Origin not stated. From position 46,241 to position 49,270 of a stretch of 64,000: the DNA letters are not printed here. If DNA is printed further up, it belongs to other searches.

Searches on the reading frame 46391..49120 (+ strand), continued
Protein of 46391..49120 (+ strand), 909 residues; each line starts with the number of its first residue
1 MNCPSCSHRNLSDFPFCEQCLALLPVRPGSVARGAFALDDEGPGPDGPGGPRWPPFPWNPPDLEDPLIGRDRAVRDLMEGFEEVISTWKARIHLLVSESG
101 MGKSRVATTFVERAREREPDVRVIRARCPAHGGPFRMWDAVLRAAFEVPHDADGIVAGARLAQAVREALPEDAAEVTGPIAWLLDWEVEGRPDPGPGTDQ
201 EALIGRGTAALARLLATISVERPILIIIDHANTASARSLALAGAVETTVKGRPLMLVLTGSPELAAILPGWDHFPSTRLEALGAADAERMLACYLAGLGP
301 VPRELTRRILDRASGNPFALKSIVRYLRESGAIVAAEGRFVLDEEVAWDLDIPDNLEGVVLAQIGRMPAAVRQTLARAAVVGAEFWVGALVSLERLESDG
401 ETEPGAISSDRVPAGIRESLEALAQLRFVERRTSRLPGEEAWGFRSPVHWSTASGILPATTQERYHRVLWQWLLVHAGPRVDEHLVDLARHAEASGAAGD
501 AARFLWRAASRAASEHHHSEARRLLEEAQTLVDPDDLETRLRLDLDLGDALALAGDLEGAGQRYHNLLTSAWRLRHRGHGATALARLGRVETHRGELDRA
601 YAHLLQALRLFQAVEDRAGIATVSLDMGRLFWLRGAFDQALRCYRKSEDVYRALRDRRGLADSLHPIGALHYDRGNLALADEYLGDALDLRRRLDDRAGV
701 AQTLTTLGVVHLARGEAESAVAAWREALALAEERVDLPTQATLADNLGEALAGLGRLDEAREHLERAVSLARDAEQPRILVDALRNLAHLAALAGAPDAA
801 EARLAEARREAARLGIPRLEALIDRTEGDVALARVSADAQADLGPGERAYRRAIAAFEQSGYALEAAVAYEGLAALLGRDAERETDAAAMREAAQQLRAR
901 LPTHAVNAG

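Call 50: fold_search(model_id=the predicted structure, library=pdb)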
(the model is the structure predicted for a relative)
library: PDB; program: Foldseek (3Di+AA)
matches with E <= 10: 1555; with E <= 0.001: 285
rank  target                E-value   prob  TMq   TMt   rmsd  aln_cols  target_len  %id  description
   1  6mfv_A                1.1e-11  1.00  0.24  0.32  16.0       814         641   12  Crystal structure of the Signal Transduction ATPase with Numerous Domains (STAND) protein with a tetratricopeptide rep (released 2019-02-20)
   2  5a7d_H                1.1e-09  1.00  0.21  0.47  10.3       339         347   22  Tetrameric assembly of LGN with Inscuteable (released 2016-08-03)
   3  6hc2_S                1.8e-09  1.00  0.18  0.39  12.0       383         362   19  Crystal structure of NuMA/LGN hetero-hexamers (released 2019-05-29)
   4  6hc2_E                1.8e-09  1.00  0.18  0.38  12.2       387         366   19  Crystal structure of NuMA/LGN hetero-hexamers (released 2019-05-29)
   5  3sf4_A                1.8e-09  1.00  0.20  0.43  11.9       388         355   20  Crystal structure of the complex between the conserved cell polarity proteins Inscuteable and LGN (released 2011-11-23)
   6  5a7d_F                2.5e-09  1.00  0.21  0.47  10.2       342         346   21  Tetrameric assembly of LGN with Inscuteable (released 2016-08-03)
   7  6hc2_C                2.5e-09  1.00  0.21  0.45  11.0       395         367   19  Crystal structure of NuMA/LGN hetero-hexamers (released 2019-05-29)
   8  4wne_A                2.6e-09  1.00  0.24  0.59   7.6       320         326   21  Crystal structure of the TPR domain of LGN in complex with Frmpd4/Preso1 at 2.0 Angstrom resolution (released 2015-09-16)
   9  6hc2_A                3.3e-09  1.00  0.18  0.39  12.1       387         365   18  Crystal structure of NuMA/LGN hetero-hexamers (released 2019-05-29)
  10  4wng_A                3.4e-09  1.00  0.25  0.60   7.3       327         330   20  Crystal structure of the TPR domain of LGN in complex with Frmpd4/Preso1 at 2.1 Angstrom resolution (released 2015-09-16)
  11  5a7d_D                3.5e-09  1.00  0.21  0.48  10.0       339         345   22  Tetrameric assembly of LGN with Inscuteable (released 2016-08-03)
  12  5a7d_B                3.6e-09  1.00  0.22  0.48   9.9       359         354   21  Tetrameric assembly of LGN with Inscuteable (released 2016-08-03)
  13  4a1s_B                4.4e-09  1.00  0.23  0.52   8.6       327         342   21  Crystallographic structure of the Pins:Insc complex (released 2012-03-28)
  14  4wnd_A                5.4e-09  1.00  0.25  0.59   7.1       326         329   20  Crystal structure of the TPR domain of LGN in complex with Frmpd4/Preso1 at 1.5 Angstrom resolution (released 2015-09-16)
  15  4g2v_A                6.0e-09  1.00  0.24  0.60   7.5       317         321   21  Structure complex of LGN binding with FRMPD1 (released 2013-01-23)
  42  1hz4                  1.6e-06  1.00  0.32  0.73   5.1       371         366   18  CRYSTAL STRUCTURE OF TRANSCRIPTION FACTOR MALT DOMAIN III (released 2001-11-28)
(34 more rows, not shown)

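Call 57: search_protein_families(library=pfam, proteins=[P0032, P0031, P0036], max_evalue=0.001)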
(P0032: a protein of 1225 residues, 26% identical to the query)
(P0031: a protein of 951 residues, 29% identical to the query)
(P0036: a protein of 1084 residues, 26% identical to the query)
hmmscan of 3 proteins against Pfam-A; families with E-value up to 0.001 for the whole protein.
P0032 (1225 aa): 15 families
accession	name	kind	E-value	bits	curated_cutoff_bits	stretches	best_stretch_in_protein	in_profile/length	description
PF13424.12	TPR_12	-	2.4e-34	117.8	30.1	4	922-993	3-76/77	Tetratricopeptide repeat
PF00211.25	Guanylate_cyc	-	1.6e-25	90.2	21.9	1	101-281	8-182/183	Adenylate and Guanylate cyclase catalytic domain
PF00515.34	TPR_1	-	2.6e-19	68.6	27.8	1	925-953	4-32/34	Tetratricopeptide repeat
PF13191.12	AAA_16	-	1.5e-18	68.3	32.6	1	302-497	2-167/167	AAA ATPase domain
PF13374.12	TPR_10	-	1.3e-16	60.5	27.5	1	922-955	2-35/42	Tetratricopeptide repeat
PF07719.23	TPR_2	-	3.3e-15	55.3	27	0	924-952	3-31/34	Tetratricopeptide repeat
PF13181.12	TPR_8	-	2.9e-13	49.2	25.7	0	1046-1074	5-33/34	Tetratricopeptide repeat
PF12773.13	DZR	-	2.3e-12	47.3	27.3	1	3-46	1-45/45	Double zinc ribbon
PF17874.7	TPR_MalT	-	9.7e-12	45.2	45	1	1041-1199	39-196/336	MalT-like TPR region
PF13240.11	Zn_Ribbon_1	-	1.3e-09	37.9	25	2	28-48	2-22/23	zinc-ribbon domain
PF13176.12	TPR_7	-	8.8e-08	32.1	27.9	0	1006-1038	3-35/36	Tetratricopeptide repeat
PF07721.20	TPR_4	-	3e-07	30.8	27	0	882-903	1-22/26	Tetratricopeptide repeat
PF13401.12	AAA_22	-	2.5e-06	28.3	27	1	324-474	4-96/130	AAA domain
PF13248.11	Zn_ribbon_3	-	8.8e-05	22.3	27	1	27-49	4-26/26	zinc-ribbon domain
PF24463.1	DUF7577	-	0.00038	20.5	28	0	27-48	4-25/27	Domain of unknown function (DUF7577)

P0031 (951 aa): 15 families
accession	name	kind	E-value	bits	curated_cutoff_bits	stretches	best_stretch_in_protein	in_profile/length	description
PF13424.12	TPR_12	-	8.7e-38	128.8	30.1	6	617-688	4-77/77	Tetratricopeptide repeat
PF13374.12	TPR_10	-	1.6e-17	63.3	27.5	1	617-647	3-33/42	Tetratricopeptide repeat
PF17874.7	TPR_MalT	-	2.6e-17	63.6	45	2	668-809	52-194/336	MalT-like TPR region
PF13191.12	AAA_16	-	4.9e-16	60.1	32.6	1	90-277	2-158/167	AAA ATPase domain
PF07719.23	TPR_2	-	6.8e-16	57.5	27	1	617-647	2-32/34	Tetratricopeptide repeat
PF00515.34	TPR_1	-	3.5e-14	52.3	27.8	0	618-646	3-31/34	Tetratricopeptide repeat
PF13181.12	TPR_8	-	5.4e-10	39.1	25.7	0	618-645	3-30/34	Tetratricopeptide repeat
PF14559.12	TPR_19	-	8.5e-07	29.7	25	1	590-645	5-54/68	Tetratricopeptide repeat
PF07721.20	TPR_4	-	1.4e-05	25.7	27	0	780-801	5-26/26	Tetratricopeptide repeat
PF24885.1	TPR_NPHP3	-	3.4e-05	23.8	100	0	569-693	92-220/239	Nephrocystin-3 TPR domain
PF13176.12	TPR_7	-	4e-05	23.8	27.9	1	618-645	1-28/36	Tetratricopeptide repeat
PF09986.15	DUF2225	-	6.4e-05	23.2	21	0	614-683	116-185/214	Uncharacterized protein conserved in bacteria (DUF2225)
PF13401.12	AAA_22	-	9.1e-05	23.2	27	0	114-292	6-127/130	AAA domain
PF25199.1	nSTAND_NTPase5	-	0.00061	20.1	34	0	99-148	27-75/145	Novel STAND NTPase 5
PF13431.12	TPR_17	-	0.00064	20.2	24.4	0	618-637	15-34/34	Tetratricopeptide repeat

P0036 (1084 aa): 18 families
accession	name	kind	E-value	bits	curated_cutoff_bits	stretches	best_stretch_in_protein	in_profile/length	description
PF13424.12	TPR_12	-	6.2e-26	90.8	30.1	4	875-946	2-76/77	Tetratricopeptide repeat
PF00211.25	Guanylate_cyc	-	2.2e-24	86.5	21.9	1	76-249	7-176/183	Adenylate and Guanylate cyclase catalytic domain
PF13191.12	AAA_16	-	1.1e-22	81.8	32.6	1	276-468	1-166/167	AAA ATPase domain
PF07719.23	TPR_2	-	6.6e-12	45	27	0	876-905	1-30/34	Tetratricopeptide repeat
PF12773.13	DZR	-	1.1e-10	42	27.3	1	3-46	1-45/45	Double zinc ribbon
PF13181.12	TPR_8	-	6.2e-10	38.9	25.7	0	876-903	1-28/34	Tetratricopeptide repeat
PF13240.11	Zn_Ribbon_1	-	1.5e-07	31.4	25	1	28-49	2-23/23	zinc-ribbon domain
PF13374.12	TPR_10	-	2.2e-07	31.1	27.5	1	876-908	2-34/42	Tetratricopeptide repeat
PF13176.12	TPR_7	-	1.6e-06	28.2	27.9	0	1000-1033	2-35/36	Tetratricopeptide repeat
PF14938.12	SNAP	-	1.8e-06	28.1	25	0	964-1050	81-168/282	Soluble NSF attachment protein, SNAP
PF00515.34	TPR_1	-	3.4e-06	27.1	27.8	0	876-904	1-29/34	Tetratricopeptide repeat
PF24463.1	DUF7577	-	4.8e-06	26.5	28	1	27-50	4-27/27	Domain of unknown function (DUF7577)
PF13401.12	AAA_22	-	6.3e-06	27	27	1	298-460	4-110/130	AAA domain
PF13428.12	TPR_14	-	9.6e-06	26.2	23.5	0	877-906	2-31/44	Tetratricopeptide repeat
PF13431.12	TPR_17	-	4.7e-05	23.8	24.4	0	876-896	13-33/34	Tetratricopeptide repeat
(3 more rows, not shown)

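Call 71: search_protein_families(library=pfam, proteins=[L018:8759-9361:+, L016:5173-5799:+, L022:4906-5808:+, L018:4690-5838:+], max_evalue=0.05)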
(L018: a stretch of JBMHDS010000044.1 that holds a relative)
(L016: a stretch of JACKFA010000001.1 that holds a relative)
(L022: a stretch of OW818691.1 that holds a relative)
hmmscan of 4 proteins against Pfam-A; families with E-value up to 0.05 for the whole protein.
L018:8759-9361:+ (200 aa): 0 families

L016:5173-5799:+ (208 aa): 0 families

L022:4906-5808:+ (300 aa): 1 family
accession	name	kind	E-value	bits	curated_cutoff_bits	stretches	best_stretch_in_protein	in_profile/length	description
PF12773.13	DZR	-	0.0051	17.4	27.3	1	22-44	13-35/45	Double zinc ribbon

L018:4690-5838:+ (382 aa): 1 family
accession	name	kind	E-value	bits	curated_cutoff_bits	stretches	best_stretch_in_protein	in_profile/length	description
PF23416.1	DUF7107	-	0.027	15.2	24.6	1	342-374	14-47/48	Domain of unknown function (DUF7107)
